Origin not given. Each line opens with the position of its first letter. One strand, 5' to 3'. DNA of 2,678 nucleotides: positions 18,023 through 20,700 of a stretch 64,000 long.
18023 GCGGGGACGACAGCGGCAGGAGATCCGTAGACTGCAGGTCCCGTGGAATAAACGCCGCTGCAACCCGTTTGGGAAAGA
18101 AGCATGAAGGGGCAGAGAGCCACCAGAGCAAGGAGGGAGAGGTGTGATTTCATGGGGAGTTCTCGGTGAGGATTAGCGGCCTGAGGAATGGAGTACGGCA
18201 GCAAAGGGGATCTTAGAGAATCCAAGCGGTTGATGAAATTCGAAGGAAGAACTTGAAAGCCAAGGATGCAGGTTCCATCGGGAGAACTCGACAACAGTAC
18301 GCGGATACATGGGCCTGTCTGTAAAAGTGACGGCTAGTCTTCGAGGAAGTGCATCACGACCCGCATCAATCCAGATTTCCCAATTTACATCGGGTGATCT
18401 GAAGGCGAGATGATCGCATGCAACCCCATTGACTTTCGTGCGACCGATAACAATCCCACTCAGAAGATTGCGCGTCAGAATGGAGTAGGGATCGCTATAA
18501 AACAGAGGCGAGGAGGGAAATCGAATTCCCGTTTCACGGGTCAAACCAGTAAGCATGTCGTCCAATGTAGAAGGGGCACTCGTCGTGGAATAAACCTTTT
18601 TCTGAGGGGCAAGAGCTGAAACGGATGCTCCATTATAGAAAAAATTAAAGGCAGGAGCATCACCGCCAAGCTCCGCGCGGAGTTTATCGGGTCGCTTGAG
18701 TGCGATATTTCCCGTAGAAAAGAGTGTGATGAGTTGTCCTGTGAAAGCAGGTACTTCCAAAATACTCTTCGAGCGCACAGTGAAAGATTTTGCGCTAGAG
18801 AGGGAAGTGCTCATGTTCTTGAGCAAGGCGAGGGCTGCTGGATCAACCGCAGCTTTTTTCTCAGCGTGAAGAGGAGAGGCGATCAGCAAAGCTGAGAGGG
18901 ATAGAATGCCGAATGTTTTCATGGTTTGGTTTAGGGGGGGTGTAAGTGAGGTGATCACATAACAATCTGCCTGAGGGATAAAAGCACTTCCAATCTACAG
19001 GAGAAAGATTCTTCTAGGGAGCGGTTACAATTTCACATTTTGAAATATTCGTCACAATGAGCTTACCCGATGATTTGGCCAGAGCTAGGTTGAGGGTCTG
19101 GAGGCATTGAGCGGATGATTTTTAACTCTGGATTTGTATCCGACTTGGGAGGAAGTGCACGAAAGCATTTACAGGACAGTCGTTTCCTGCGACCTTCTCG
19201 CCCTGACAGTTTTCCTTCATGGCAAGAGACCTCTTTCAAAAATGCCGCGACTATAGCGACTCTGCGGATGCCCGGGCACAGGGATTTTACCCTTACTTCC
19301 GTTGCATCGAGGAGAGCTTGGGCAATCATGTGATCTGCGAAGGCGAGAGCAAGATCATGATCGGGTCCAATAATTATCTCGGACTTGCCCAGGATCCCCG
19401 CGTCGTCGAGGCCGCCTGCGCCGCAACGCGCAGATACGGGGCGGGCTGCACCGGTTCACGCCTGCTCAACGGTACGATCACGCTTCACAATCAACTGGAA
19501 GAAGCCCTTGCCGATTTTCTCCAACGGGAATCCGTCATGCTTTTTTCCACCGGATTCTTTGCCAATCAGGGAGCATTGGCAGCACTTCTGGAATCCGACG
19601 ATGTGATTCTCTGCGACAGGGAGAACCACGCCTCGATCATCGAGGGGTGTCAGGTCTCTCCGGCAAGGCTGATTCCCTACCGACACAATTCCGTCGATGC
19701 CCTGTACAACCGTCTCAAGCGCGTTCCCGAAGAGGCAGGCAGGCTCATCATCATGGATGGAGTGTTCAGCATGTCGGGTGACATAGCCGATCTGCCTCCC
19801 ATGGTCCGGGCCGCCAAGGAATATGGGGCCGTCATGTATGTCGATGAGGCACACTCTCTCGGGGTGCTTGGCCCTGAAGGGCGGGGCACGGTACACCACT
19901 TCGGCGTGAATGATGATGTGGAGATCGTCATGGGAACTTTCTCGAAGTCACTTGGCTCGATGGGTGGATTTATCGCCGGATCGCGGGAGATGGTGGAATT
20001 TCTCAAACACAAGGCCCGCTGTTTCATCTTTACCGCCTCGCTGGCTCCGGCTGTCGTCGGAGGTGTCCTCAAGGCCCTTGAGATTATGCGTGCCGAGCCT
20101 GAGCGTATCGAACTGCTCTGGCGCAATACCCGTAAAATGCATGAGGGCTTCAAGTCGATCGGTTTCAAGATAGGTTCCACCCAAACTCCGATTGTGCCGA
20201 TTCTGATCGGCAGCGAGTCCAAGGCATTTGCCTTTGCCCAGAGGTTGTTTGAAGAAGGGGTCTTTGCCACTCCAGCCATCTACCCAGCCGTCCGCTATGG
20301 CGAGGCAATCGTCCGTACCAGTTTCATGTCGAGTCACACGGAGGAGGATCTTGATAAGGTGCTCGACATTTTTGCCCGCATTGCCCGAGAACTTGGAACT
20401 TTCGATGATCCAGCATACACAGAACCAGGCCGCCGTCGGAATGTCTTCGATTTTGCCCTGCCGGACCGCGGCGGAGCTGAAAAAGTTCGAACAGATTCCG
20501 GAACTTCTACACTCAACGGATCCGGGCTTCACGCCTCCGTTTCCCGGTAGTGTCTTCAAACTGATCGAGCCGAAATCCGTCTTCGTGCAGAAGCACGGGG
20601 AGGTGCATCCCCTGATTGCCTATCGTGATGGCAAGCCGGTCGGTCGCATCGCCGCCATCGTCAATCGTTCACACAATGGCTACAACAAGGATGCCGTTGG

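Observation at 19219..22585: Spt-like synthase + large GNAT + extended SDR: candidate sphingoid-base/ceramide (or sulfonolipid) lipid cluster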

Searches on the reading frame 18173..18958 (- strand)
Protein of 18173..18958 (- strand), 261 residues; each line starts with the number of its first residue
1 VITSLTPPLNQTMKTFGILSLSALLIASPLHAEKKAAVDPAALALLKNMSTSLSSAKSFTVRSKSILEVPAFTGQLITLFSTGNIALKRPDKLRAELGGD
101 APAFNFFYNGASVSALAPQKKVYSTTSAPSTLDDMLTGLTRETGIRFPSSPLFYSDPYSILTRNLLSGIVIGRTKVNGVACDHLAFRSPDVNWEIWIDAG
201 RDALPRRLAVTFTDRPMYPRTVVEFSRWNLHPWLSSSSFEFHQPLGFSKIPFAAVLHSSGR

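Call 39: search_protein_families(library=pfam, proteins=[window:18173-18958:-], max_evalue=0.001)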
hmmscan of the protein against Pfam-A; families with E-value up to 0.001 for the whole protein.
window:18173-18958:- (261 aa): 1 family
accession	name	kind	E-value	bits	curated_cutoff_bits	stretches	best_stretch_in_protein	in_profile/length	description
PF09865.15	DUF2092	-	1.9e-58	197.8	21.2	1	43-252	2-211/212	Predicted periplasmic protein (DUF2092)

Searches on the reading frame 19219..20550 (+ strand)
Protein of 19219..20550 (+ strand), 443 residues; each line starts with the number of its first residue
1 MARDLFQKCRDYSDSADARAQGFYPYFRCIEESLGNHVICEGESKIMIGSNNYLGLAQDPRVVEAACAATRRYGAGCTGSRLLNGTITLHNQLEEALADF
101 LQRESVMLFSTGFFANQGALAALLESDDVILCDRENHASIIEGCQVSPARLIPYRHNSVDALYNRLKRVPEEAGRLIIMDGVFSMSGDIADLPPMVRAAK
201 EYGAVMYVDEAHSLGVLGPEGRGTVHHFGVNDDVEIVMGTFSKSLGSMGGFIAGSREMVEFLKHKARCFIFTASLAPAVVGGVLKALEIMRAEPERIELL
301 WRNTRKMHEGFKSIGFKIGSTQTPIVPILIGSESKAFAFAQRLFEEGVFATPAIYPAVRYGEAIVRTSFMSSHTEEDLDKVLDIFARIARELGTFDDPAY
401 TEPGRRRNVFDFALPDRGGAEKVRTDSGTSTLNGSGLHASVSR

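Call 3: search_protein_families(library=pfam, proteins=[window:19219-20550:+], max_evalue=0.01)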
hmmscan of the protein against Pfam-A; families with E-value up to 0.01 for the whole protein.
window:19219-20550:+ (443 aa): 4 families
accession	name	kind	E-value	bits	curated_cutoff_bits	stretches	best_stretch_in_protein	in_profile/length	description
PF00155.27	Aminotran_1_2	-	8.5e-57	193.4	19.7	1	45-383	3-359/361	Aminotransferase class I and II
PF01212.27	Beta_elim_lyase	-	9.1e-06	25.6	27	1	91-292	35-238/288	Beta-eliminating lyase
PF01053.26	Cys_Met_Meta_PP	-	3.2e-05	23.1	27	1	90-216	54-180/381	Cys/Met metabolism PLP-dependent enzyme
PF00266.25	Aminotran_5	-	0.0019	17.7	21.5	0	79-214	34-180/371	Aminotransferase class-V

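Call 4: search_protein_families(library=ncbifam, proteins=[window:19219-20550:+], max_evalue=0.01)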
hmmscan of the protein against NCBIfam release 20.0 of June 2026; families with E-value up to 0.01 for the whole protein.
window:19219-20550:+ (443 aa): 17 families
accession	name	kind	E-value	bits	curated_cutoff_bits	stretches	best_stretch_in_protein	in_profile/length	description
NF047600.1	SerpalmtaseCFB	equivalog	3.2e-145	483.8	640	1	1-393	1-393/395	serine palmitoyltransferase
TIGR01825.1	gly_Cac_T_rel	subfamily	5.1e-123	410.5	535.4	1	18-393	8-383/385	BioF/Kbl family PLP-dependent acyltransferase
NF047599.1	SerpalmtaseBetaP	equivalog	5.5e-120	400.6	500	1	18-392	17-393/394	serine palmitoyltransferase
NF005394.0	PRK06939.1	equivalog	3.8e-117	391.4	460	1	16-393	14-395/397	glycine C-acetyltransferase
TIGR00858.1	bioF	equivalog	3e-116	388.1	426.45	1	33-383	11-362/365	8-amino-7-oxononanoate synthase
NF047603.1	SerpalmtaseAlphaP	equivalog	1.7e-102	343.1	670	1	36-393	38-397/399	serine palmitoyltransferase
TIGR01822.1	2am3keto_CoA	equivalog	6.7e-98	328.2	493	1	17-394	11-392/393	glycine C-acetyltransferase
TIGR01821.1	5aminolev_synth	equivalog_domain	4.3e-78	263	338.55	1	46-393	48-398/402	5-aminolevulinate synthase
NF005526.0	PRK07179.1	equivalog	1e-63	215.3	428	1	42-391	53-398/407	alpha-hydroxyketone-type quorum-sensing autoinducer synthase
NF005697.0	PRK07505.1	subfamily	1.8e-43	148.7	342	1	45-391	50-401/405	hypothetical protein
NF004608.1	PRK05937.1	equivalog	3.5e-35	121.5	399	1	51-313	10-277/366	8-amino-7-oxononanoate synthase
NF000586.1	PRK00011.1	subfamily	1.5e-08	33.8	335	1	47-324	21-303/404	serine hydroxymethyltransferase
NF041364.1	GntC_guanitoxin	equivalog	1e-05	24.6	415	1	190-375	154-345/356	guanitoxin biosynthesis PLP-dependent (S)-gamma-hydroxy-L-arginine cyclodehydratase GntC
NF006347.0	PRK08574.1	equivalog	0.00017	20.4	477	1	81-213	49-177/385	cystathionine gamma-synthase family protein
NF002878.0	PRK03321.1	subfamily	0.003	16.3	374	1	236-352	209-322/352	histidinol-phosphate transaminase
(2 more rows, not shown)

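Call 5: search_solved_structures(query=window:19219-20550:+, max_evalue=1e-30)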
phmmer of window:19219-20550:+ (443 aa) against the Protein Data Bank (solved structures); distinct sequences matched with E-value up to 1e-30: 48.
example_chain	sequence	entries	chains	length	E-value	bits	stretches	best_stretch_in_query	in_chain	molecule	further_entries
8guh_A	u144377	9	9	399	8.9e-116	390.4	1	7-390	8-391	Serine palmitoyltransferase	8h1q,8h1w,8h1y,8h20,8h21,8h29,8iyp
3a2b_A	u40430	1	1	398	9.3e-116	390.3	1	8-390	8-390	Serine palmitoyltransferase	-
8s1y_A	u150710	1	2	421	1.5e-94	320.4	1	19-394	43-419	8-amino-7-oxononanoate synthase/2-amino-3-ketobutyrate coenzyme A ligase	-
7poa_A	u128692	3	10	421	4e-94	319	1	19-394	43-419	8-amino-7-oxononanoate synthase/2-amino-3-ketobutyrate coenzyme A ligase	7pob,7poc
2x8u_A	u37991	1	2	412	2.2e-87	296.8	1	36-395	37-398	SERINE PALMITOYLTRANSFERASE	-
2w8j_A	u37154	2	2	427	2.4e-85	290.1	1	36-394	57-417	SERINE PALMITOYLTRANSFERASE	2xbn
2jgt_A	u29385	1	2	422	2.6e-85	290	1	36-394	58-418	SERINE PALMITOYLTRANSFERASE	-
2jg2_A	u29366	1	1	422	2.6e-85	290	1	36-394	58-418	SERINE PALMITOYLTRANSFERASE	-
2w8t_A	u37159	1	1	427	3.3e-85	289.6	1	36-394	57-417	SERINE PALMITOYLTRANSFERASE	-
2w8v_A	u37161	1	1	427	4.3e-85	289.3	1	36-394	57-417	SERINE PALMITOYLTRANSFERASE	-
2w8u_A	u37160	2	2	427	4.6e-85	289.2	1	36-394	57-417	SERINE PALMITOYLTRANSFERASE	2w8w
4bmk_A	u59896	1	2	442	2.2e-84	286.9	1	36-394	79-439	SERINE PALMITOYLTRANSFERASE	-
1fc4_A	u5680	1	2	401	1.5e-77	264.4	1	13-394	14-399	2-AMINO-3-KETOBUTYRATE CONENZYME A LIGASE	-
7bxp_A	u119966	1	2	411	3.1e-77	263.4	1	17-394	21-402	2-amino-3-ketobutyrate coenzyme A ligase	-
3tqx_A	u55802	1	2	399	3.5e-77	263.2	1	21-394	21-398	2-amino-3-ketobutyrate coenzyme A ligase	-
28eh_A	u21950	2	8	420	8.6e-73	248.8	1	19-394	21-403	Cysteate-C-fatty acyltransferase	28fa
7u7h_A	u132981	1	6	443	5.4e-69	236.2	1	20-389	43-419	7-keto-8-aminopelargonate synthetase-like enzyme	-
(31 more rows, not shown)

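Call 20: search_solved_structures(query=window:19219-20550:+, max_evalue=1e-110, show_alignments=1)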
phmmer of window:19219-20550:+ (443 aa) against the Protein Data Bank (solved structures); distinct sequences matched with E-value up to 1e-110: 2.
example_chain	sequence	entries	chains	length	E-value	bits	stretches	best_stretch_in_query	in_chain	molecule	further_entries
8guh_A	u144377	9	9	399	8.9e-116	390.4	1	7-390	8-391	Serine palmitoyltransferase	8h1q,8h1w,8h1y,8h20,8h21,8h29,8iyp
3a2b_A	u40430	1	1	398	9.3e-116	390.3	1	8-390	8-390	Serine palmitoyltransferase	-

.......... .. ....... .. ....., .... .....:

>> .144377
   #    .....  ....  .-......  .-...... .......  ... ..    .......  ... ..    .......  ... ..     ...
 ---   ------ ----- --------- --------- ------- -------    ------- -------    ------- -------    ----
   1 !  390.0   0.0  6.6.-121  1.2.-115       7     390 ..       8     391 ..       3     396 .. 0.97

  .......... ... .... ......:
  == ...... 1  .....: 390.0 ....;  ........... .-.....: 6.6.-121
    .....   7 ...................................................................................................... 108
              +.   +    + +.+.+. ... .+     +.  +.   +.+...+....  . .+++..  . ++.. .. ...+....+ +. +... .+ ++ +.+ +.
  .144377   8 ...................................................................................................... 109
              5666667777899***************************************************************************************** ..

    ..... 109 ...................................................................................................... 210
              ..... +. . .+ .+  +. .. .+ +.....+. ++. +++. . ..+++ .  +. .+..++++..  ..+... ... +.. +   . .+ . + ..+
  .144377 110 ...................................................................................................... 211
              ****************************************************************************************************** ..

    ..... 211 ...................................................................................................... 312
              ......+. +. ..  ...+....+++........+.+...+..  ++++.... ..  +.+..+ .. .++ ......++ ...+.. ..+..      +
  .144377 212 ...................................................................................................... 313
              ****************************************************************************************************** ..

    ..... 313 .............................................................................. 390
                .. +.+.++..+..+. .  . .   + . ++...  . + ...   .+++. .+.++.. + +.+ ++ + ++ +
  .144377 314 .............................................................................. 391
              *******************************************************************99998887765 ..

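Call 82: list_cluster_members(proteins=[window:19219-20550:+, window:20585-21559:+, window:20405-21559:+, window:21575-22585:+])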
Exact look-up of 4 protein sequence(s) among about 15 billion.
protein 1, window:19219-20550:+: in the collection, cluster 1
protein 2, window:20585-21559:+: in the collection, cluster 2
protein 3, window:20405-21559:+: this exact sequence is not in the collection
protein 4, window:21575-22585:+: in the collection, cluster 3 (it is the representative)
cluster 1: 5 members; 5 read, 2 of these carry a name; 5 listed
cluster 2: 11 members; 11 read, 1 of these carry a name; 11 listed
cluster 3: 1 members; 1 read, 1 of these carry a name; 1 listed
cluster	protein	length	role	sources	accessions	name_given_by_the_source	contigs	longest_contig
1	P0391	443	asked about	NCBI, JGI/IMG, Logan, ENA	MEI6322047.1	MAG: aminotransferase class I/II-fold pyridoxal phosphate-dependent enzyme [bacterium]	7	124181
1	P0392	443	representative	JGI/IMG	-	8-amino-7-oxononanoate synthase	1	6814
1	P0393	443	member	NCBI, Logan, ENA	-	-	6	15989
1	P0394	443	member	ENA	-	-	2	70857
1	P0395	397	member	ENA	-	-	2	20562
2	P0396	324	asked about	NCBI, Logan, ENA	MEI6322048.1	MAG: N-acetyltransferase [bacterium]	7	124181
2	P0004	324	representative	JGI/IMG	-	-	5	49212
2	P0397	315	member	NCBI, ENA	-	-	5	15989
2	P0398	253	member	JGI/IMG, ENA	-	-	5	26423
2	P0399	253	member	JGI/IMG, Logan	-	-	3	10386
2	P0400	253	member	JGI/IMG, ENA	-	-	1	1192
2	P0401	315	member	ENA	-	-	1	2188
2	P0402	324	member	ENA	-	-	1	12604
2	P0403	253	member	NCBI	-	-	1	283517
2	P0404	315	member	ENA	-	-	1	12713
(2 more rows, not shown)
